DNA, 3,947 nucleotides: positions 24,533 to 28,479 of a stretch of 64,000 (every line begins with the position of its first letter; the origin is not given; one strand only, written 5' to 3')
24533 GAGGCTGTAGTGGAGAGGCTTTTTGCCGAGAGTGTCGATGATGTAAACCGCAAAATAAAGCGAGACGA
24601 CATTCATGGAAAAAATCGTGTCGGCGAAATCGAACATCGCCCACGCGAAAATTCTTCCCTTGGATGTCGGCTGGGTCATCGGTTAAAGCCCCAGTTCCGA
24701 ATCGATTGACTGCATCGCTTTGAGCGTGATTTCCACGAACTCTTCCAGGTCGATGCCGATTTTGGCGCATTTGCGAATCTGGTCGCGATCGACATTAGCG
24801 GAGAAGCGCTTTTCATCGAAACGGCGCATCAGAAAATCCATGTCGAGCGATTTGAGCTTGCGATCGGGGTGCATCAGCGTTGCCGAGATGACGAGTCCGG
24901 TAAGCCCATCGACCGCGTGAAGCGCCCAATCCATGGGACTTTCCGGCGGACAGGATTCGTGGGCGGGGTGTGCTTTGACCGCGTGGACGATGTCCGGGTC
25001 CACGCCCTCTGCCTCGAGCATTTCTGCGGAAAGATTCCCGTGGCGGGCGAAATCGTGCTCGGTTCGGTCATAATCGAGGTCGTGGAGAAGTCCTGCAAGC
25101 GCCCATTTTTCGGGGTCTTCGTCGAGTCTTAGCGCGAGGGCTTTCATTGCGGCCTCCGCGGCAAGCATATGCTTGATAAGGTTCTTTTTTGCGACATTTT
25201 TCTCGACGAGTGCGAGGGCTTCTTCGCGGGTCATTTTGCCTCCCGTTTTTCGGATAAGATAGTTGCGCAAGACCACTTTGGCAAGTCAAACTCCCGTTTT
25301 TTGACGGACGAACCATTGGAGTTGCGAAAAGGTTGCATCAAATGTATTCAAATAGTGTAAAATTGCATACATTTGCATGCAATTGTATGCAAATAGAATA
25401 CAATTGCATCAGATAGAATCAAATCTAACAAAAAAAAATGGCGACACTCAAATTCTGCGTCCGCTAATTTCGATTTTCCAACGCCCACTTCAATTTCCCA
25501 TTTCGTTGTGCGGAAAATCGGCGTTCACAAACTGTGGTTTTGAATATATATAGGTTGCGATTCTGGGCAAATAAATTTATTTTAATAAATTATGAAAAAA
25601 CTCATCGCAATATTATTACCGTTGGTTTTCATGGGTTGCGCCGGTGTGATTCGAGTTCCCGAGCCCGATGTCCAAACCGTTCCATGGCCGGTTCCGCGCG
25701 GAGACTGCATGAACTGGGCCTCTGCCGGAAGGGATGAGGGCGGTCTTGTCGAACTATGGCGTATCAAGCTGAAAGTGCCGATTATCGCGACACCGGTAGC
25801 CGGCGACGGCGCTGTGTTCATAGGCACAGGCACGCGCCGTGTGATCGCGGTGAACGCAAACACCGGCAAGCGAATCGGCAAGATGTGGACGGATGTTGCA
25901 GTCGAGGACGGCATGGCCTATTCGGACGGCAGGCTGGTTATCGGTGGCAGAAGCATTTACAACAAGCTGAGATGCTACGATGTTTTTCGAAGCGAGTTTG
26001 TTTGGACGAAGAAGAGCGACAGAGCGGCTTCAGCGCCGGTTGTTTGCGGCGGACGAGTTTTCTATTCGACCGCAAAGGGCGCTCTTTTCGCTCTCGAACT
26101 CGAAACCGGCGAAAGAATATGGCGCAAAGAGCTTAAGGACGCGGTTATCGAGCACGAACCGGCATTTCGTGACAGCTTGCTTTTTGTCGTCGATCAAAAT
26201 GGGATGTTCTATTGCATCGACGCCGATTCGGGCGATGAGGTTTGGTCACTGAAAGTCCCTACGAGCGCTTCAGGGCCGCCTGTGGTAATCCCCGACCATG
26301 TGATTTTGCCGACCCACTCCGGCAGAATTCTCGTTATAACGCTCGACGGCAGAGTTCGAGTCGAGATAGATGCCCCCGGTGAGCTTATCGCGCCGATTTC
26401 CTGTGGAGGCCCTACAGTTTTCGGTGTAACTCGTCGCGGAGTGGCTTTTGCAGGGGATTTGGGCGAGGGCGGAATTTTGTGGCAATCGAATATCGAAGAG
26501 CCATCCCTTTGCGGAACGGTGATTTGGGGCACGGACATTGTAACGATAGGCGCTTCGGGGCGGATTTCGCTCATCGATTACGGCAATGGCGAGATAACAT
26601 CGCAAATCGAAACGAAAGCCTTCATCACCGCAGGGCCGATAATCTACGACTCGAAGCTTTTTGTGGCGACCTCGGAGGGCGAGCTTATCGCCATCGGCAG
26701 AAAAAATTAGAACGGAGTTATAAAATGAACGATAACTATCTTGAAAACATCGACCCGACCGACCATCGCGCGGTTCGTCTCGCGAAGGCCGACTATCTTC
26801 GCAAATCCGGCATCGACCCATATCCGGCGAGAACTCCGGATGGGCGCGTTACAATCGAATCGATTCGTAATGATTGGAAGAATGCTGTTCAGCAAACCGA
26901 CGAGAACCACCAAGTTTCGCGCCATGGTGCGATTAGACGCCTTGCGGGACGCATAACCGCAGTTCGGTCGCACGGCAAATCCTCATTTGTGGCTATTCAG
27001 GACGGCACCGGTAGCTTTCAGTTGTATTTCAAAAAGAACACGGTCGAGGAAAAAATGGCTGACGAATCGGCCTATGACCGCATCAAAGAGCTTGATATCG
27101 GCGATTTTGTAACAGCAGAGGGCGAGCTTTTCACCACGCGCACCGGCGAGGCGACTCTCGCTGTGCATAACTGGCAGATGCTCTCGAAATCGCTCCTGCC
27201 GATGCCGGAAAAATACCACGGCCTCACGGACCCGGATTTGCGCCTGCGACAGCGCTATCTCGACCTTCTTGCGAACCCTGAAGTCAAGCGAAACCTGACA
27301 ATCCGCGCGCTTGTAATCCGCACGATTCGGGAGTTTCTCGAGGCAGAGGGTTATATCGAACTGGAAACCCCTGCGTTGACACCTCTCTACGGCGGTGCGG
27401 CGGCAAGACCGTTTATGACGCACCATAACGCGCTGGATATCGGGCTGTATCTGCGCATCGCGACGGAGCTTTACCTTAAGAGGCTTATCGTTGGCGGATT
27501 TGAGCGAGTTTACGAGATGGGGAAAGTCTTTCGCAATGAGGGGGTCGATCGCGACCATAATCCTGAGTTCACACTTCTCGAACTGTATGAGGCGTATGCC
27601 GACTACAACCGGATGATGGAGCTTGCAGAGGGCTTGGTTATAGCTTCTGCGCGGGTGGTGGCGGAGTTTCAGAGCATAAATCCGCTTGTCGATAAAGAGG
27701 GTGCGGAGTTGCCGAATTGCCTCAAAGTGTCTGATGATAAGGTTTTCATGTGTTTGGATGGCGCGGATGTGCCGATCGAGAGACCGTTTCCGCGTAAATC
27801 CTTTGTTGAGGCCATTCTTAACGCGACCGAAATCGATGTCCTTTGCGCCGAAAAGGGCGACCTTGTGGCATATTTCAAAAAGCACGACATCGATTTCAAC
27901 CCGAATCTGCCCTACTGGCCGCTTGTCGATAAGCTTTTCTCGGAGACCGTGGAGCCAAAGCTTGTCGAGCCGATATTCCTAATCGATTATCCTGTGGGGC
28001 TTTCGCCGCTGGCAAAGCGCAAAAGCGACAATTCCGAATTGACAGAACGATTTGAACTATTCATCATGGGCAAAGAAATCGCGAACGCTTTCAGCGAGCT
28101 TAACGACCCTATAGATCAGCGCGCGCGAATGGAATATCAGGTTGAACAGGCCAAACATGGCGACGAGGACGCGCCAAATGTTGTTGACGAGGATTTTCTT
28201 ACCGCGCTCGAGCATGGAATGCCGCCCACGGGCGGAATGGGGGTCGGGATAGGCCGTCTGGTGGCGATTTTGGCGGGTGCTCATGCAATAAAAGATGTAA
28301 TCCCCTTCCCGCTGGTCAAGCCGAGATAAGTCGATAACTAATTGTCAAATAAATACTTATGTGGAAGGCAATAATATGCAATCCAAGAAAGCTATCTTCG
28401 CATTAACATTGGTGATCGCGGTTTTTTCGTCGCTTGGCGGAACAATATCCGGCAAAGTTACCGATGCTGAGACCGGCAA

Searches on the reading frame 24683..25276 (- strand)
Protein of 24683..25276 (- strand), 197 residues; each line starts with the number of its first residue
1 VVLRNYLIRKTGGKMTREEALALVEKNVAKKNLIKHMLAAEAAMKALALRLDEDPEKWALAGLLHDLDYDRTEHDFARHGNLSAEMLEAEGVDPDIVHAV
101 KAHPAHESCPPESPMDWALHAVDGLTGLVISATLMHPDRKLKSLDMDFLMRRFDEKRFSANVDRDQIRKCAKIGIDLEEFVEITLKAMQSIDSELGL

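Call 62: search_protein_families(library=pfam, proteins=[window:24683-25276:-])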
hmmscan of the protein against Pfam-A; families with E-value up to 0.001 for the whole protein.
window:24683-25276:- (197 aa): 1 family
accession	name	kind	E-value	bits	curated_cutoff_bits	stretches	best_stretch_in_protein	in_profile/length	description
PF01966.28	HD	-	1.2e-11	45.3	22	1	34-108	2-90/116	HD domain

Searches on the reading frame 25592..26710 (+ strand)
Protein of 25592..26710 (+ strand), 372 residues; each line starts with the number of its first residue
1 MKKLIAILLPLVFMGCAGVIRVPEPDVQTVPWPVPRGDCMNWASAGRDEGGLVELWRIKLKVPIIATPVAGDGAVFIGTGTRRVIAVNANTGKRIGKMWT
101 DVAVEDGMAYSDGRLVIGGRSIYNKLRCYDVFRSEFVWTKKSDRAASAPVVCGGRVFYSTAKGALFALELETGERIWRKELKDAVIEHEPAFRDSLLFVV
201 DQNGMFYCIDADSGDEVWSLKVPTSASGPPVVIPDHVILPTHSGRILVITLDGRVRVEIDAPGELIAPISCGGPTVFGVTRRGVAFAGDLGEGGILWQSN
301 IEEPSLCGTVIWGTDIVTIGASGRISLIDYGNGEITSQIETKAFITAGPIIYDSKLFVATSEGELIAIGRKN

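Call 62: search_protein_families(library=pfam, proteins=[window:25592-26710:+])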
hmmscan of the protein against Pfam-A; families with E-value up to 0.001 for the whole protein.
window:25592-26710:+ (372 aa): 3 families
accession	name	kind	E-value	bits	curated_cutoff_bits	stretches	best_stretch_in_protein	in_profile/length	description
PF13360.13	PQQ_2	-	4.1e-32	112.1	27.6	2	167-372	7-226/233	Outer membrane protein assembly factor BamB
PF13570.13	Beta-prop_ACSF4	-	2.1e-23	83.7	133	1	55-146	168-258/329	Beta-alanine-activating enzyme, beta-propeller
PF01011.28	PQQ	-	6.3e-13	48.7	26.7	0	142-183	46-87/595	Glucose/ethanol/alcohol dehydrogenase, beta-propeller domain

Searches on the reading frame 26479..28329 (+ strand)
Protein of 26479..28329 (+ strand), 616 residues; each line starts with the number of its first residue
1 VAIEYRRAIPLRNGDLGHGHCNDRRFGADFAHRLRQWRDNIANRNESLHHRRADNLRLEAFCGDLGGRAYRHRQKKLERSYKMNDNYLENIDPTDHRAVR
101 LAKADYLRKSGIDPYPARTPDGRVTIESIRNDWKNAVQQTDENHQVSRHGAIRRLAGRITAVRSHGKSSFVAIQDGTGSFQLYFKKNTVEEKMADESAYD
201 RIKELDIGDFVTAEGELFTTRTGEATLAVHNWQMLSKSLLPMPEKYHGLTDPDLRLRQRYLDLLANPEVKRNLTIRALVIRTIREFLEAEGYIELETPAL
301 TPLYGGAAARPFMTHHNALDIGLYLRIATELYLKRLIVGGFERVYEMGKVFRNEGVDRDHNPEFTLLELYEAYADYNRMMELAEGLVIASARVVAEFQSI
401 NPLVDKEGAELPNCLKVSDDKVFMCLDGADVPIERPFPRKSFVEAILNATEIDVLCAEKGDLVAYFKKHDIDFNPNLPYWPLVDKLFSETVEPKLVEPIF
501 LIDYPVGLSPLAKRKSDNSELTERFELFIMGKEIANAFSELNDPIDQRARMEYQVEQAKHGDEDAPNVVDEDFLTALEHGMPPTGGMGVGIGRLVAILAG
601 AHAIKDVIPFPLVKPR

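Call 62: search_protein_families(library=pfam, proteins=[window:26479-28329:+])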
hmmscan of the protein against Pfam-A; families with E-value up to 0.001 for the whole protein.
window:26479-28329:+ (616 aa): 2 families
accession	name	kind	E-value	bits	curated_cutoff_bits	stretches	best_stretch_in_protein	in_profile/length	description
PF00152.25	tRNA-synt_2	-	8.2e-81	271.9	25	1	252-612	2-306/308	tRNA synthetases class II (D, K and N)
PF01336.31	tRNA_anti-codon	-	7e-14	52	27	1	155-234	3-74/75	OB-fold nucleic acid binding domain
